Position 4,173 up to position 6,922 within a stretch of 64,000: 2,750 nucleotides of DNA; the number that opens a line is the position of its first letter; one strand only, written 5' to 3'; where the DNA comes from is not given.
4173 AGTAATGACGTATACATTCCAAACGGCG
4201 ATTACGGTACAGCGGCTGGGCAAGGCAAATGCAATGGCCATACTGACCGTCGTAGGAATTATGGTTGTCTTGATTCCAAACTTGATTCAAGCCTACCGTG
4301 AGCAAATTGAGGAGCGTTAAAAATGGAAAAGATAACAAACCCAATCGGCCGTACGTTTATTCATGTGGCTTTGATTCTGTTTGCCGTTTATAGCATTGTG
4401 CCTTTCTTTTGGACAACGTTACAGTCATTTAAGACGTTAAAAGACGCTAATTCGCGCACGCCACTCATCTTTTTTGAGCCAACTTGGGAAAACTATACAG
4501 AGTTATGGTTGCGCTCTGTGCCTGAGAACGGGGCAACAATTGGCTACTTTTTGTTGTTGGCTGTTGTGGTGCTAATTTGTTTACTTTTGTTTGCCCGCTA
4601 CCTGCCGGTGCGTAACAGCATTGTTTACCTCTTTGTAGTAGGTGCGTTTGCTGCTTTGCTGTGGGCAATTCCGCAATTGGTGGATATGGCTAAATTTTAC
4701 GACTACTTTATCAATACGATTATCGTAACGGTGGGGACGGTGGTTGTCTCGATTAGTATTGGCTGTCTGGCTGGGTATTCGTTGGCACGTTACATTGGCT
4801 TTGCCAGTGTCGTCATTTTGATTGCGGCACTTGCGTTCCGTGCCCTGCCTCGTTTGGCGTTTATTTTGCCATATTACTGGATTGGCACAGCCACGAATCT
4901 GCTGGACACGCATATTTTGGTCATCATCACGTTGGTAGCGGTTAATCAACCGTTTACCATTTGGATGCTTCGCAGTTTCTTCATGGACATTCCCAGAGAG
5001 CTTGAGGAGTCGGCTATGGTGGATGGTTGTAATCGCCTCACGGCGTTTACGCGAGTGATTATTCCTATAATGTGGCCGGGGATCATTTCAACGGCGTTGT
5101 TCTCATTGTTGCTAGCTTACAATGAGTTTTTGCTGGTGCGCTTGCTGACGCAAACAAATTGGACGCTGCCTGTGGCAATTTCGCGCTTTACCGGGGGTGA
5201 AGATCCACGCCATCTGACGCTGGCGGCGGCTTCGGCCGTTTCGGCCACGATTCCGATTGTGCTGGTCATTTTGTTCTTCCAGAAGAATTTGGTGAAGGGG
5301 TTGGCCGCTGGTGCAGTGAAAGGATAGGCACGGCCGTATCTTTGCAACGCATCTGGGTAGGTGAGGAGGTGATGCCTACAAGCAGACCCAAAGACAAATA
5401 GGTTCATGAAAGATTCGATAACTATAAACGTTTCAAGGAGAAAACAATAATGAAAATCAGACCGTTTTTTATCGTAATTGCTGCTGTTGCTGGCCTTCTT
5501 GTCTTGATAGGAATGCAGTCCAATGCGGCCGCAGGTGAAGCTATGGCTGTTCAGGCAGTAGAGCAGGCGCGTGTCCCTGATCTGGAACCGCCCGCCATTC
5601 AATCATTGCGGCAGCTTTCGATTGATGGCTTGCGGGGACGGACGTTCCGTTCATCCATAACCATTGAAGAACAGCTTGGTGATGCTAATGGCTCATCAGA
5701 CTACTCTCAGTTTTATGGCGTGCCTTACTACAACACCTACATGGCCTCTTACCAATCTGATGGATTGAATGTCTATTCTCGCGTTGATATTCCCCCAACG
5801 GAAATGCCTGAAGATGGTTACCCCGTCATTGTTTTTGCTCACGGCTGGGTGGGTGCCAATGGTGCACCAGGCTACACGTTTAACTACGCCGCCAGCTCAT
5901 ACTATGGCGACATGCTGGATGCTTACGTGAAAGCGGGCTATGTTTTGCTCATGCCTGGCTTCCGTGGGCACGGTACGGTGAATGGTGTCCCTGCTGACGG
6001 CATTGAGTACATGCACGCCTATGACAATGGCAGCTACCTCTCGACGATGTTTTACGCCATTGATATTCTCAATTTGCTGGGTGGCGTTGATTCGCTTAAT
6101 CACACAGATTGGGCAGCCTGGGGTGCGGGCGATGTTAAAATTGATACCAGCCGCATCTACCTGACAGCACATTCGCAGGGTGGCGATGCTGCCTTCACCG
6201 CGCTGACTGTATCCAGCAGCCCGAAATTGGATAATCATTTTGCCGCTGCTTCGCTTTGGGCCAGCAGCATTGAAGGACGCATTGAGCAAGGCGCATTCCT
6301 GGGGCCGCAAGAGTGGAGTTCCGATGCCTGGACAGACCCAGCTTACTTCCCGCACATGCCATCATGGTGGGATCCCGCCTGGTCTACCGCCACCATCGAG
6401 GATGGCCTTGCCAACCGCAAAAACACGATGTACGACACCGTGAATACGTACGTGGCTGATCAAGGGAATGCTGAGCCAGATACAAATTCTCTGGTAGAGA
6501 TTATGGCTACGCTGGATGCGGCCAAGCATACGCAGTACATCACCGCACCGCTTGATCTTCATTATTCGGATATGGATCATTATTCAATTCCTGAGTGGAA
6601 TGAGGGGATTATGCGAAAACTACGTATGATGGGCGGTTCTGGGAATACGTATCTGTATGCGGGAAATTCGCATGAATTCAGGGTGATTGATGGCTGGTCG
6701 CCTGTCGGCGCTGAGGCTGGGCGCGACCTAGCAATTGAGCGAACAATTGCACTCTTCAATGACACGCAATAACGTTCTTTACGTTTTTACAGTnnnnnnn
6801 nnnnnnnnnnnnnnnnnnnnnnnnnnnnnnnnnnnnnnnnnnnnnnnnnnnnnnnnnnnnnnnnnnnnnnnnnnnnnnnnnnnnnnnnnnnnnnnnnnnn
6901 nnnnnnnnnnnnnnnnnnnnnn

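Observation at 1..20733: LacI-bracketed catabolic island with unusual amplification of SnoaL/NTF2-like enzymes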

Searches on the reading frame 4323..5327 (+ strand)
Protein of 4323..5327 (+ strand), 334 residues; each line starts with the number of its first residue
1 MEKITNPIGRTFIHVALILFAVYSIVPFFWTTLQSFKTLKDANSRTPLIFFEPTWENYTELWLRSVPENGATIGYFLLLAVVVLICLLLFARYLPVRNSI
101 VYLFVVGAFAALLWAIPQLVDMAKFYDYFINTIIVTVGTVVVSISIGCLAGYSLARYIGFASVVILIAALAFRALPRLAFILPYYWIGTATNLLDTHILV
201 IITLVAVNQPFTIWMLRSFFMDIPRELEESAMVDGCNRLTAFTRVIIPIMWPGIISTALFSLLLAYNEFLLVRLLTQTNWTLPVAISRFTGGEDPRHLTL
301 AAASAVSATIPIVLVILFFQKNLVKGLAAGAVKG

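Call 3: search_protein_families(library=pfam, proteins=[window:4323-5327:+], max_evalue=0.01)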
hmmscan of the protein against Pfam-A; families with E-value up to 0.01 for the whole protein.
window:4323-5327:+ (334 aa): 1 family
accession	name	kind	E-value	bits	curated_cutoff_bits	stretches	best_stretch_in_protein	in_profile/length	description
PF00528.27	BPD_transp_1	-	1.1e-12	48.5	26.4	1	147-327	5-182/184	Binding-protein-dependent transport system inner membrane component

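Call 16: search_protein_families(library=ncbifam, proteins=[window:4323-5327:+], max_evalue=0.001)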
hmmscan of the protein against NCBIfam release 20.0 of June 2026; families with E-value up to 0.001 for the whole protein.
window:4323-5327:+ (334 aa): 14 families
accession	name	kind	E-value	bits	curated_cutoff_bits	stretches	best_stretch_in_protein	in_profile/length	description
NF040932.1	ABC_arch_GlcU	equivalog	7.6e-25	88.1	340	1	122-329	55-266/272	glucose ABC transporter permease GlcU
NF008231.0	PRK10998.1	equivalog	2.1e-17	63.6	261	1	128-334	84-296/296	maltose ABC transporter permease MalG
NF011624.0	PRK15050.1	equivalog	1.9e-11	43.6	247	1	191-319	155-279/297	2-aminoethylphosphonate ABC transporter permease subunit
NF008210.0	PRK10973.1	equivalog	8.7e-11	42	297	1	114-328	62-277/281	sn-glycerol-3-phosphate ABC transporter permease UgpE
NF007044.0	PRK09497.1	equivalog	1.1e-09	38.2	348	1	187-319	140-271/285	spermidine/putrescine ABC transporter permease PotB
TIGR03226.1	PhnU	equivalog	8.6e-09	35.3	283.45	1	200-306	182-287/311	2-aminoethylphosphonate ABC transporter permease subunit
TIGR01581.1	Mo_ABC_porter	hypoth_equivalog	8.8e-08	31.9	210.3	1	178-275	85-181/225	ABC transporter permease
TIGR02139.1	permease_CysT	equivalog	1.5e-06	28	246.1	1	196-272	131-207/265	sulfate ABC transporter permease subunit CysT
NF008232.0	PRK10999.1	equivalog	3.2e-06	26.1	392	1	198-278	376-456/520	maltose ABC transporter permease MalF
TIGR02141.1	modB_ABC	equivalog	3.3e-06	26.9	182.6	1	186-299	64-185/208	molybdate ABC transporter permease subunit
NF007963.0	PRK10683.1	equivalog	1.3e-05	24.8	489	1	188-323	175-309/317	putrescine ABC transporter permease PotH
NF006939.0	PRK09421.1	equivalog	7.8e-05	22.2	262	1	206-290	102-190/230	molybdate ABC transporter permease subunit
TIGR02138.1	phosphate_pstC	equivalog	0.00029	20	196.45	1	207-281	162-236/296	phosphate ABC transporter permease subunit PstC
NF043074.1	MMSYN1_0196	equivalog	0.00048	19.5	350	1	77-321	22-260/277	spermidine/putrescine ABC transporter permease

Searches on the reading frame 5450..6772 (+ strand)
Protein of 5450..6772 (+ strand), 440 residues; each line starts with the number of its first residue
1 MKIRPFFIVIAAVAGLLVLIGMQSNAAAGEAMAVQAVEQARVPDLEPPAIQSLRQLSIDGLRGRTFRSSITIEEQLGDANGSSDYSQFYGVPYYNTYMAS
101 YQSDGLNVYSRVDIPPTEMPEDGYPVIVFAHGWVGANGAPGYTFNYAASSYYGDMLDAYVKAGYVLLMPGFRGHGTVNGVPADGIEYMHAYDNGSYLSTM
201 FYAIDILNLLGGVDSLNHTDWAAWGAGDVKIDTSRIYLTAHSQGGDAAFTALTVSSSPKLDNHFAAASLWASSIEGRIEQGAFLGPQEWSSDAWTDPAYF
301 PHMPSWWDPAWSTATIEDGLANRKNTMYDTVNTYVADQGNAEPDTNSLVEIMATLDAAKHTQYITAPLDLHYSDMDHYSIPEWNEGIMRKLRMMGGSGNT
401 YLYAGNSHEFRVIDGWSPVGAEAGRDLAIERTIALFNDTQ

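Call 3: search_protein_families(library=pfam, proteins=[window:5450-6772:+], max_evalue=0.01)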
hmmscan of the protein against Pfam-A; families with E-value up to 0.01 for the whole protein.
window:5450-6772:+ (440 aa): 1 family
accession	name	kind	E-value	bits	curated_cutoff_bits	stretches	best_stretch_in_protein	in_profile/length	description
PF07224.18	Chlorophyllase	-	0.0086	15.3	26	0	228-254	110-137/301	Chlorophyllase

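Call 16: search_protein_families(library=ncbifam, proteins=[window:5450-6772:+], max_evalue=0.001)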
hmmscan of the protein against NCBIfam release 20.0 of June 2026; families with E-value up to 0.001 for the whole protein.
window:5450-6772:+ (440 aa): 1 family
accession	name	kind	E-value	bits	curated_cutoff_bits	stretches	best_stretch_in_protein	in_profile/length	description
NF041440.1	hydrolase_YghX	exception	2.7e-05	23.5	460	1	343-437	198-289/292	YghX family hydrolase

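Call 21: search_solved_structures(query=window:5450-6772:+, max_evalue=1)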
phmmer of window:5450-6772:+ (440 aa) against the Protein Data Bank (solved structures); distinct sequences matched with E-value up to 1: 6.
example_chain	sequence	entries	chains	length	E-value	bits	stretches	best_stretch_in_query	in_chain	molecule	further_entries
3rli_A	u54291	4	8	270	0.018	17.1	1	120-176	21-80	Thermostable monoacylglycerol lipase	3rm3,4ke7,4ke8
4ke6_A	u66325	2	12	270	0.021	16.8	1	120-176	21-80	Thermostable monoacylglycerol lipase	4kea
4ke9_A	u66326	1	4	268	0.029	16.4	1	122-176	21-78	Thermostable monoacylglycerol lipase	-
4lhe_A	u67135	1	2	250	0.033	16.2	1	122-176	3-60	Thermostable monoacylglycerol lipase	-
3wyd_A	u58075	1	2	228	0.45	12.4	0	227-249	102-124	LC-Est1C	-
3doh_A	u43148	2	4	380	0.45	12.4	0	104-142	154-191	esterase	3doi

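Call 68: find_homologous_proteins(query=window:5450-6772:+)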
Query window:5450-6772:+ (440 aa): 317 proteins with E <= 0.001 among 8000 candidates; the best 120 are listed.
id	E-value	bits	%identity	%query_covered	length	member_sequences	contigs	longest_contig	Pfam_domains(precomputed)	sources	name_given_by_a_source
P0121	7.1e-283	956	94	100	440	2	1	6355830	-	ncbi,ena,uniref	ncbi:alpha/beta hydrolase family protein [Candidatus Leptofilum sp.]|uniref:alpha/beta hydrolase fam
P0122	5.2e-273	924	90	100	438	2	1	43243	-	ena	-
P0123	3.3e-228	776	78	100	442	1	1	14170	-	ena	-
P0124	3.7e-213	726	73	99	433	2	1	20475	-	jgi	jgi:hypothetical protein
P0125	1.1e-205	702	69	99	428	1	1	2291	-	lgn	-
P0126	7.9e-205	699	71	100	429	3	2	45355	-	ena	-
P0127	2.0e-203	694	71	99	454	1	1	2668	-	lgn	-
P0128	6.4e-203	693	70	100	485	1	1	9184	-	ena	-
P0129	1.0e-202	692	69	98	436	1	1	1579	-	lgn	-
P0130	3.0e-202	690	70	100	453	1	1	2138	-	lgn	-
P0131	3.2e-199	680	73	88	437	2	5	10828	-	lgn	-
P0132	1.2e-196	672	73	88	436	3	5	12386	-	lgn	-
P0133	3.1e-196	671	72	89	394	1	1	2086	-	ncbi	-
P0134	8.3e-196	669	72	89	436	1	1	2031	-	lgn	-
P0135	3.1e-190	651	64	100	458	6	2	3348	PF12697.14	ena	-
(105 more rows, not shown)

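Call 69: find_encoding_contigs(protein=P0123, flank=10000, max_places=2)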
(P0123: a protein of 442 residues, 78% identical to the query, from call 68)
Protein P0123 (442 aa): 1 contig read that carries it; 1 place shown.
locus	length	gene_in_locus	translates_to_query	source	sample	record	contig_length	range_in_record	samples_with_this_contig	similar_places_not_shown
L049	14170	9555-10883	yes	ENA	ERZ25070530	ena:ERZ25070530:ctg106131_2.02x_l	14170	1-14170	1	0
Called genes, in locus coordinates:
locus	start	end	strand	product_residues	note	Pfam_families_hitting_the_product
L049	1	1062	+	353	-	?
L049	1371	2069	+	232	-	-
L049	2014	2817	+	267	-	PF00582:Usp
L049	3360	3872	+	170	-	PF00532:Peripla_BP_1 (weak), PF13407:Peripla_BP_4 (weak)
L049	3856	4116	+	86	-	PF13377:Peripla_BP_3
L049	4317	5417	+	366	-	PF07366:SnoaL, PF12680:SnoaL_2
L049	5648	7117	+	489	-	PF01547:SBP_bac_1, PF13416:SBP_bac_8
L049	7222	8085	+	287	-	PF00528:BPD_transp_1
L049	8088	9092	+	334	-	PF00528:BPD_transp_1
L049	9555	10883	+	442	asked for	-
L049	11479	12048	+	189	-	PF07366:SnoaL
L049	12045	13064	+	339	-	PF07366:SnoaL (weak), PF12680:SnoaL_2 (weak), PF07366:SnoaL, PF12680:SnoaL_2 (weak)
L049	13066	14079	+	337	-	PF07366:SnoaL (faint), PF12680:SnoaL_2 (faint)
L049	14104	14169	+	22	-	?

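Call 70: find_encoding_contigs(protein=P0126, flank=10000, max_places=2)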
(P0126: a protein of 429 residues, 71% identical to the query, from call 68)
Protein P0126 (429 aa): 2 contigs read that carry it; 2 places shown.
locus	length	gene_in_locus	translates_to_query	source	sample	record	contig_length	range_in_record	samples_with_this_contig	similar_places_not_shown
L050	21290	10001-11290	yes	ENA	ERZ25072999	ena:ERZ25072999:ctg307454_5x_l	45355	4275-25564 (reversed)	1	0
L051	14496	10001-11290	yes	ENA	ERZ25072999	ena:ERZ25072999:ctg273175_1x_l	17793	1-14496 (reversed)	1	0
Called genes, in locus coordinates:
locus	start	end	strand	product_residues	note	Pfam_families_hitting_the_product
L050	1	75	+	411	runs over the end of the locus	PF01208:URO-D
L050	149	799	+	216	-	PF02607:B12-binding_2, PF02310:B12-binding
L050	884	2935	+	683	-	PF00111:Fer2 (weak), PF17650:RACo_linker, PF17651:Raco_middle, PF14574:RACo_C_ter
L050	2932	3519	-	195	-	PF05685:Uma2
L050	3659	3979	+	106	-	PF13769:Virulence_fact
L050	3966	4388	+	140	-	PF13279:4HBT_2, PF03061:4HBT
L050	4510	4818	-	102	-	-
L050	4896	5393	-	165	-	PF07366:SnoaL, PF12680:SnoaL_2, PF14534:DUF4440 (weak)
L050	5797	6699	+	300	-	PF01063:Aminotran_4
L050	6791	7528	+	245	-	PF00392:GntR, PF07729:FCD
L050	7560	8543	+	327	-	PF07366:SnoaL, PF12680:SnoaL_2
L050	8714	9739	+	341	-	PF07366:SnoaL, PF12680:SnoaL_2 (weak)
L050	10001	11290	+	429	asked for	-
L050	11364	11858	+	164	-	PF07366:SnoaL, PF12680:SnoaL_2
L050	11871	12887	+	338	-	PF07366:SnoaL, PF12680:SnoaL_2, PF07366:SnoaL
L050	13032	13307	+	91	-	PF13565:HTH_32 (faint), PF13551:HTH_29 (weak)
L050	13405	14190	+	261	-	PF13358:DDE_3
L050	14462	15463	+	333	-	PF00356:LacI, PF13384:HTH_23 (faint), PF00532:Peripla_BP_1, PF13407:Peripla_BP_4, PF13377:Peripla_BP_3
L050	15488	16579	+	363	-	PF07366:SnoaL, PF12680:SnoaL_2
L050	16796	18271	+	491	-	PF01547:SBP_bac_1, PF13416:SBP_bac_8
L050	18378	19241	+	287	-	PF00528:BPD_transp_1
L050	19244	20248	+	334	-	PF00528:BPD_transp_1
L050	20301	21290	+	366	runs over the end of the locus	PF00005:ABC_tran, PF17912:OB_MalK, PF08402:TOBE_2 (weak)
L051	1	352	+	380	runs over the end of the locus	PF00356:LacI, PF00532:Peripla_BP_1, PF13407:Peripla_BP_4 (weak), PF13377:Peripla_BP_3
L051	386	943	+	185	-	PF07366:SnoaL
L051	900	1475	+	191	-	PF07366:SnoaL, PF12680:SnoaL_2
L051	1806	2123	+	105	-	-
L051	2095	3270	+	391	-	PF01547:SBP_bac_1, PF13416:SBP_bac_8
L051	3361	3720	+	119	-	-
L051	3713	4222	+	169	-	PF00528:BPD_transp_1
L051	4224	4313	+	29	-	-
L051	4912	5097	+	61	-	-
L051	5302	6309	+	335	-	PF07366:SnoaL, PF12680:SnoaL_2 (faint)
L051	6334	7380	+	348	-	PF07366:SnoaL, PF12680:SnoaL_2 (faint)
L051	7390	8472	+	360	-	PF12680:SnoaL_2 (faint), PF07366:SnoaL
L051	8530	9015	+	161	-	PF07690:MFS_1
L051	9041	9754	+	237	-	PF07690:MFS_1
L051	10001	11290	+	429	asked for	-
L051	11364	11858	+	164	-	PF07366:SnoaL, PF12680:SnoaL_2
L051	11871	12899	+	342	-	PF07366:SnoaL, PF12680:SnoaL_2, PF07366:SnoaL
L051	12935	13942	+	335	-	PF07366:SnoaL (faint)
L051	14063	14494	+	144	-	?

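Call 78: predict_structure(alignment_id=A2)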
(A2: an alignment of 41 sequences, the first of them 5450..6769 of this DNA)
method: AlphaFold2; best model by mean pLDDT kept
length: 440 residues; sequences in the alignment: 41
mean_pLDDT: 91.8   pTM: 0.88
mean pLDDT of the five models: 91.8, 91.4, 90.9, 89.3, 89.2
residues with pLDDT >= 90: 365; 70-90: 43; 50-70: 13; < 50: 19
segments of 3 or more residues with pLDDT < 50: 21-29, 38-43
pLDDT, mean of each block of 10 residues (from residue 1): 66 71 49 51 74 97 97 97 95 98 97 98 98 95 97 97 98 97 97 94 99 97 95 98 97 97 98 94 92 88 83 91 96 95 95 96 98 93 95 96 96 92 98 96
secondary structure, 60 per line:
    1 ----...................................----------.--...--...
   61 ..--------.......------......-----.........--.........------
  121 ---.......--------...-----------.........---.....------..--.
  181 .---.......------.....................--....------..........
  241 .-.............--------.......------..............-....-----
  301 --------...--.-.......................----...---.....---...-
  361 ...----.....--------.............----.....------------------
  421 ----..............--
elements in order: H5-39 H58-62 E71-77 H84-89 E95-103 E106-114 E124-130 H153-161 E165-169 H185-191 H198-218 H221-224 E231-241 H243-255 E264-270 H277-289 H292-295 H316-334 H349-353 E368-372 H381-393 E398-402 H425-438

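Call 80: fold_search(model_id=the predicted structure, library=pdb)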
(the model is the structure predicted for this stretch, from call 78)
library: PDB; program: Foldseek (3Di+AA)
matches with E <= 10: 1611; with E <= 0.001: 1388
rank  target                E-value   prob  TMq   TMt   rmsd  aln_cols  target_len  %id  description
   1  8wt1_D                4.8e-13  1.00  0.46  0.32   6.6       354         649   17  Crystal structure of S9 carboxypeptidase from Geobacillus sterothermophilus (released 2024-03-13)
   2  8wt1_H                9.5e-13  1.00  0.46  0.32   5.6       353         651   15  Crystal structure of S9 carboxypeptidase from Geobacillus sterothermophilus (released 2024-03-13)
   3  4q1v_A                1.1e-12  1.00  0.45  0.29   5.9       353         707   14  Crystal structure of a putative dipeptidyl aminopeptidase IV (BACOVA_01349) from Bacteroides ovatus ATCC 8483 at 2.48  (released 2014-05-07)
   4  4hxg_F                1.3e-12  1.00  0.47  0.35   5.1       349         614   16  Pyrococcus horikoshii acylaminoacyl peptidase (orthorhombic crystal form) (released 2013-05-08)
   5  8b4u                  1.3e-12  1.00  0.43  0.67   7.1       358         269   13  The crystal structure of PET46, a PETase enzyme from Candidatus bathyarchaeota (released 2023-08-23)
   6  2eep                  1.4e-12  1.00  0.45  0.31   5.9       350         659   14  Prolyl Tripeptidyl Aminopeptidase Complexed with an Inhibitor (released 2008-02-19)
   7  6agq_A                2.2e-12  1.00  0.47  0.63  10.4       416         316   14  Acetyl xylan esterase from Paenibacillus sp. R4 (released 2018-10-10)
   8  3fcy_A                2.2e-12  1.00  0.46  0.61   8.1       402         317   13  Crystal Structure of Acetyl Xylan Esterase 1 from Thermoanaerobacterium sp. JW/SL YS485 (released 2009-11-17)
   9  7xmj_D                2.2e-12  1.00  0.43  0.59   6.6       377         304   13  Crystal structure of carbohydrate esterase family 7 acetyl xylan esterase (released 2023-05-31)
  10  8wt1_C                2.3e-12  1.00  0.45  0.32   6.0       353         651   15  Crystal structure of S9 carboxypeptidase from Geobacillus sterothermophilus (released 2024-03-13)
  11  8wt1_F                2.5e-12  1.00  0.46  0.33   5.6       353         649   17  Crystal structure of S9 carboxypeptidase from Geobacillus sterothermophilus (released 2024-03-13)
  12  6fkx_C                2.5e-12  1.00  0.47  0.62   5.9       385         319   15  Crystal structure of an acetyl xylan esterase from a desert metagenome (released 2018-02-28)
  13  6fkx_B                2.6e-12  1.00  0.47  0.61   6.9       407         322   15  Crystal structure of an acetyl xylan esterase from a desert metagenome (released 2018-02-28)
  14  7y4g_A                2.8e-12  1.00  0.46  0.29   5.7       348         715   12  sit-bound btDPP4 (released 2023-06-14)
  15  7xmj_A                2.8e-12  1.00  0.43  0.59   8.9       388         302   14  Crystal structure of carbohydrate esterase family 7 acetyl xylan esterase (released 2023-05-31)
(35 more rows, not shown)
